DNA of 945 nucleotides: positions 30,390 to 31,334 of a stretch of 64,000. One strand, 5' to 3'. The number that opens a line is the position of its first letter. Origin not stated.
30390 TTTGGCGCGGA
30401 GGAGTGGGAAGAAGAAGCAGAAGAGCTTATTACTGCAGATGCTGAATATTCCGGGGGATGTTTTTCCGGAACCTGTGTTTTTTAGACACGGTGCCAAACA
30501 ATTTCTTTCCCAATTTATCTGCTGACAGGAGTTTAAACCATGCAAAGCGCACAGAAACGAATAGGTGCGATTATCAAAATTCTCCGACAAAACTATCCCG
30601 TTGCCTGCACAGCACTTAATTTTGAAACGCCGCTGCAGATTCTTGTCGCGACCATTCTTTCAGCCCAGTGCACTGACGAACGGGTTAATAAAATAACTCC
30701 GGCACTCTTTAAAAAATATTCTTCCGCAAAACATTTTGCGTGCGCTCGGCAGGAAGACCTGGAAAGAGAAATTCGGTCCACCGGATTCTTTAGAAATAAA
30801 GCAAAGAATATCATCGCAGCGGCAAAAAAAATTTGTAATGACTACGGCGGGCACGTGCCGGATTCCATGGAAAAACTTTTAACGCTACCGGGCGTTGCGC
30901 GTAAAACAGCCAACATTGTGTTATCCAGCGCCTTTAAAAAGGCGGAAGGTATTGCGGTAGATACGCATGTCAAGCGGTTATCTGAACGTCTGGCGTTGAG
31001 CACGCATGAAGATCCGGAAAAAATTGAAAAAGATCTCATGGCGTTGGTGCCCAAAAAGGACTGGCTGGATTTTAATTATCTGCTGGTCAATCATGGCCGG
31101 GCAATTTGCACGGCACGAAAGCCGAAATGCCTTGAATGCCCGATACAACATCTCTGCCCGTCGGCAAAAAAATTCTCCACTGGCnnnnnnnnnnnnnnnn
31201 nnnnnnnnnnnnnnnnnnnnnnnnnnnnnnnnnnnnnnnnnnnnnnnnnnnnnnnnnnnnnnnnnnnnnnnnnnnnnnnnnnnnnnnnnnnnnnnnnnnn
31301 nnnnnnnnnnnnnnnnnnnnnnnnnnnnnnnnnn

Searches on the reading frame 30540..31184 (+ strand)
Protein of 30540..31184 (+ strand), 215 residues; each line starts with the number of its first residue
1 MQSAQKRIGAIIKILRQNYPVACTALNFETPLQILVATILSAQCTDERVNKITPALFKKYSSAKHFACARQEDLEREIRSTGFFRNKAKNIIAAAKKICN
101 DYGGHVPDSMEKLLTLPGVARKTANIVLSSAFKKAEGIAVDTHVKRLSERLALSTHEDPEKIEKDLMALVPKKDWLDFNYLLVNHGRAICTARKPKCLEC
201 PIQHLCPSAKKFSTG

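Call 56: search_protein_families(library=pfam, proteins=[window:30540-31184:+], max_evalue=0.001)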
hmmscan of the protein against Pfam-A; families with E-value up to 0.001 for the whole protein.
window:30540-31184:+ (215 aa): 3 families
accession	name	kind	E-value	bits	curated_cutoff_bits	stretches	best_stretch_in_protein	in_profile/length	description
PF00730.31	HhH-GPD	-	2e-26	92.9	26.2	1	36-172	1-108/108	HhH-GPD superfamily base excision DNA repair protein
PF10576.14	EndIII_4Fe-2S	-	6.4e-07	29.9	20.5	1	190-206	1-17/17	Iron-sulfur binding domain of endonuclease III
PF00633.29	HHH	-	6.4e-06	26.2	24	1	102-129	2-29/30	Helix-hairpin-helix motif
